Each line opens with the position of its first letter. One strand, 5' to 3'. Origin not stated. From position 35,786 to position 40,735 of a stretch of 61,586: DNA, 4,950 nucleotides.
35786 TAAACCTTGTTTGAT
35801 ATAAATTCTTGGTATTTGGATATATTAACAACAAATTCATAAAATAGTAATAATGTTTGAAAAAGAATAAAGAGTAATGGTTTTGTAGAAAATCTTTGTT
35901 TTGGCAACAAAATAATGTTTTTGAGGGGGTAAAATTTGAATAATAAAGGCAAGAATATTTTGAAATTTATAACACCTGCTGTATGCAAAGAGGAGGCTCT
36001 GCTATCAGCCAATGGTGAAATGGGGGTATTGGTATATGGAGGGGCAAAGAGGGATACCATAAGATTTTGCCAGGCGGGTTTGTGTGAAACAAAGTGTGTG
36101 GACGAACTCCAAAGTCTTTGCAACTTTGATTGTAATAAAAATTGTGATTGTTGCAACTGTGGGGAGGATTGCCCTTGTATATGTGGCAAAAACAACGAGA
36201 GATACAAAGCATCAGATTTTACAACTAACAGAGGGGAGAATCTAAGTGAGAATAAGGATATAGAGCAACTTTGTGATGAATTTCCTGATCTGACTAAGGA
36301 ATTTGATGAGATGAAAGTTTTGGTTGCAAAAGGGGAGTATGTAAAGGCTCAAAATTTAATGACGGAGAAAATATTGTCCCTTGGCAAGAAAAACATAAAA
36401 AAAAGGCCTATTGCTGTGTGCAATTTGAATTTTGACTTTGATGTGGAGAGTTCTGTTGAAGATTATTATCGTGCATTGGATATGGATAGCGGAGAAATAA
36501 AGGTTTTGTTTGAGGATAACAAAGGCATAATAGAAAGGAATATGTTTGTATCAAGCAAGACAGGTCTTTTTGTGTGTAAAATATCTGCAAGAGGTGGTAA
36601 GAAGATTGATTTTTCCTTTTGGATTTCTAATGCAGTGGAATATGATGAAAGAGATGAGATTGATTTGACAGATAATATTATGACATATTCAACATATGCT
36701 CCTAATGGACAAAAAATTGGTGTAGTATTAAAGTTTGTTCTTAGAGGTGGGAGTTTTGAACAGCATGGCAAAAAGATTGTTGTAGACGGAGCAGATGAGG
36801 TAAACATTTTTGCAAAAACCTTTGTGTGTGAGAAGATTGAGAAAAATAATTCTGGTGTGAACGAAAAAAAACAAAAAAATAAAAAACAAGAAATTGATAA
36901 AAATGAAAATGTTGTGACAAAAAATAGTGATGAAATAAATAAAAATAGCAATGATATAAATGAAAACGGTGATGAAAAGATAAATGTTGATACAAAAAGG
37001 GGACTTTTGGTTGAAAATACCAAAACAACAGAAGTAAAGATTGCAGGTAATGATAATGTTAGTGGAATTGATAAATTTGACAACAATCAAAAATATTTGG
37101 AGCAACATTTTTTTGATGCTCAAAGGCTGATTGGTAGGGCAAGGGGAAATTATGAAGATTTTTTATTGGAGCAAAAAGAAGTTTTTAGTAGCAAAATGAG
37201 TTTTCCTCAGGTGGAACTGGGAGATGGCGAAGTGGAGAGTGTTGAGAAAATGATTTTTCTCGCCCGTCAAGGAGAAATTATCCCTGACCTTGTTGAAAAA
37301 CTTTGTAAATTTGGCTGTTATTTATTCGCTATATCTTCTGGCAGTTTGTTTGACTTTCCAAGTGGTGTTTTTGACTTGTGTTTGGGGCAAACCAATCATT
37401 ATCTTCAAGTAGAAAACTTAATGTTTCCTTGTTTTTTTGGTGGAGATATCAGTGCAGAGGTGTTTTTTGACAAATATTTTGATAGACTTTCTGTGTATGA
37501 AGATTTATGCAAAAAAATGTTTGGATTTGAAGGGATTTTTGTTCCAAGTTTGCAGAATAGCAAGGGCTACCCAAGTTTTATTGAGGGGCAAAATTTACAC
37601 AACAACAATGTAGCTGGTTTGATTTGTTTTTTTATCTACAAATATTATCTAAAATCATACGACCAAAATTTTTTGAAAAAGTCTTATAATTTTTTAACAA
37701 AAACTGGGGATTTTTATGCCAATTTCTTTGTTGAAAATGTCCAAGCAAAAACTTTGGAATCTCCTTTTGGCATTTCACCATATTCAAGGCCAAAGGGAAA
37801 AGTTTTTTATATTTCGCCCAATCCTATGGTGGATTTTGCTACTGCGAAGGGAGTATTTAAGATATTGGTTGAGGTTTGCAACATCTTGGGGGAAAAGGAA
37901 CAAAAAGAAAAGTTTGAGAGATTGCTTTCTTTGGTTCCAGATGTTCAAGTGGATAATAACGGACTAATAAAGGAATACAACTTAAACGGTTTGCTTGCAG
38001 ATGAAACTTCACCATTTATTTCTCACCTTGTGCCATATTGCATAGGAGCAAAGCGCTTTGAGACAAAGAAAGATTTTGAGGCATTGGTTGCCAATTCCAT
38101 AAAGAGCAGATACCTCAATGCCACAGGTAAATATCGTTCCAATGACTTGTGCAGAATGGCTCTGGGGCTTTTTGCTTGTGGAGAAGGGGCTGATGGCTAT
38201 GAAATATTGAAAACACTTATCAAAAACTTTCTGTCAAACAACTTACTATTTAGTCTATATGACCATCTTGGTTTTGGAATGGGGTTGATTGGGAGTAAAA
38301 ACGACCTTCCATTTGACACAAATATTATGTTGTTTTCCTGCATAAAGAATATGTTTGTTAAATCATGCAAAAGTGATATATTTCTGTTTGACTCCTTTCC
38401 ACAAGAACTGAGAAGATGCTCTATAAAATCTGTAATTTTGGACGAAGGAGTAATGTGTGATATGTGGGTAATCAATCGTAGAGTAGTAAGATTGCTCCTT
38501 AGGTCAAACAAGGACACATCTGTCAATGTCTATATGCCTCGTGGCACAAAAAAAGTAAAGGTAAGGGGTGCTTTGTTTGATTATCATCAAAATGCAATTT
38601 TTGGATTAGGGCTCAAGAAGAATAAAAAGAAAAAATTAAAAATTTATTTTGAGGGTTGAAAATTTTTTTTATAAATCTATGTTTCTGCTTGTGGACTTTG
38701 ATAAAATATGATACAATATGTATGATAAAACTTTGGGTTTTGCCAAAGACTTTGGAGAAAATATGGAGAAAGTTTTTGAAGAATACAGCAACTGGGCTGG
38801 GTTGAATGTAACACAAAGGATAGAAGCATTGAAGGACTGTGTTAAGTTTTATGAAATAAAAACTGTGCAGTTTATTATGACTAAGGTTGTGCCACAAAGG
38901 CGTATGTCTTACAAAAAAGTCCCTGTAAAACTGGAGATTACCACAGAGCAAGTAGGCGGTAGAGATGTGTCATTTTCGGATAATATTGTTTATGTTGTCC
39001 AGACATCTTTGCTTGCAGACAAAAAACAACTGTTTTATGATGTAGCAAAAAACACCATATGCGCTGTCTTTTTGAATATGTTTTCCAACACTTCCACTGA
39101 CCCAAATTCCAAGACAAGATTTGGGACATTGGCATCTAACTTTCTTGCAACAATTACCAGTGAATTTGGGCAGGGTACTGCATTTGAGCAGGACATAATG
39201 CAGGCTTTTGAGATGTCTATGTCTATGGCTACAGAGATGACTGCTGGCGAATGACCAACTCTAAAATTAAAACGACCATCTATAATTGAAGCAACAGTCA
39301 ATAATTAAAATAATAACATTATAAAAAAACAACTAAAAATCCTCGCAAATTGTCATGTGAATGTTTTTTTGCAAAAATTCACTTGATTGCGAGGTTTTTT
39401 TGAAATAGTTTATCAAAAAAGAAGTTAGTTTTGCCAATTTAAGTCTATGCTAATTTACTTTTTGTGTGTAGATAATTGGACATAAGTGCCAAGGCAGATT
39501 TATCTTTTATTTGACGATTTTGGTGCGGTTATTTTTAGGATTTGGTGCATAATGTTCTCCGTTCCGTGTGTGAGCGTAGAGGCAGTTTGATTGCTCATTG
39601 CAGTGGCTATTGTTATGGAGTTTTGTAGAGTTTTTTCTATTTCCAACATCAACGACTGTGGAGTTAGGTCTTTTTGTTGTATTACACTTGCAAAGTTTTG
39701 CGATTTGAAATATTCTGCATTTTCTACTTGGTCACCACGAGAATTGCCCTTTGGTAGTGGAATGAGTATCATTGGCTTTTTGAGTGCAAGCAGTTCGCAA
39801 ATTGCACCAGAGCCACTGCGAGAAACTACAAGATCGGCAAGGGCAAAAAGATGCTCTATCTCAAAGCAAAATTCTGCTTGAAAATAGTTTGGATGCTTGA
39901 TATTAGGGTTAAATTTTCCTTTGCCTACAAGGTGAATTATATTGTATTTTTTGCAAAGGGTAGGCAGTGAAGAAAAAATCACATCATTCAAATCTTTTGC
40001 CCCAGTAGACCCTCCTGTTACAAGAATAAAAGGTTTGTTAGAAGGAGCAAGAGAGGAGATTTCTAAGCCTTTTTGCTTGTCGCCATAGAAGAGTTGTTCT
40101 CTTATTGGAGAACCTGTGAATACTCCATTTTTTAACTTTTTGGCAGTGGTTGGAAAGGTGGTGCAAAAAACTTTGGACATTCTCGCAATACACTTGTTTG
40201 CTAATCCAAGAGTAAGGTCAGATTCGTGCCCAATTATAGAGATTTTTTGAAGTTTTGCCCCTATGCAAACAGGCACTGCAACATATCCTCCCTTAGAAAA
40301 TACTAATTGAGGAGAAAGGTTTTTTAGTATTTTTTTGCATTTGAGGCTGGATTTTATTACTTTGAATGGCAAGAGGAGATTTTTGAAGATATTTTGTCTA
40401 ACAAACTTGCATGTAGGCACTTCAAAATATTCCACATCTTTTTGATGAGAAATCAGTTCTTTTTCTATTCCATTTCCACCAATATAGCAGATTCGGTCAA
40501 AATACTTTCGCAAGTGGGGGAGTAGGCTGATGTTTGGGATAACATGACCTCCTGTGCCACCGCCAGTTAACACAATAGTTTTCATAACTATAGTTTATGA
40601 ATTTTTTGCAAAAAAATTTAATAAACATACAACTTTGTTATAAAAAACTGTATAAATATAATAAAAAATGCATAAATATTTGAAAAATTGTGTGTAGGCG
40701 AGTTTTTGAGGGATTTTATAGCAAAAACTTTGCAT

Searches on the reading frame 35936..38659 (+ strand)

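Call 24: search_protein_families(library=pfam, proteins=[window:35936-38659:+], max_evalue=0.001)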
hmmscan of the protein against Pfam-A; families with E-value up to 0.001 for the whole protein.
window:35936-38659:+ (907 aa): 2 families
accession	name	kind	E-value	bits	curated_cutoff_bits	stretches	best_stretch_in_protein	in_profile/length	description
PF14498.12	Glyco_hyd_65N_2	-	4.9e-23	82.8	27.7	1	120-293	55-225/234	Glycosyl hydrolase family 65, N-terminal domain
PF22124.2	Glyco_hydro_95_cat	-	7e-17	61.9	27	1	522-769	129-380/408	Glycosyl hydrolase family 95 catalytic domain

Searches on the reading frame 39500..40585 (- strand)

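Call 24: search_protein_families(library=pfam, proteins=[window:39500-40585:-], max_evalue=0.001)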
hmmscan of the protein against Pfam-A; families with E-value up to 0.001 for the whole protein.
window:39500-40585:- (361 aa): 4 families
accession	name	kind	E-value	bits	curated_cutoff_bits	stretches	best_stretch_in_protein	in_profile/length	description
PF04101.22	Glyco_tran_28_C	-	8.1e-35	120.7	22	1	187-338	2-159/166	Glycosyltransferase family 28 C-terminal domain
PF03033.26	Glyco_transf_28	-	4.5e-29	101.7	26.2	1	4-137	1-134/139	Glycosyltransferase family 28 N-terminal domain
PF13528.12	Glyco_trans_1_3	-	4.2e-07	29.9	25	1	175-312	185-314/322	Glycosyl transferase family 1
PF08660.17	Alg14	-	0.00054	20.4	27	0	47-118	52-120/171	Oligosaccharide biosynthesis protein Alg14 like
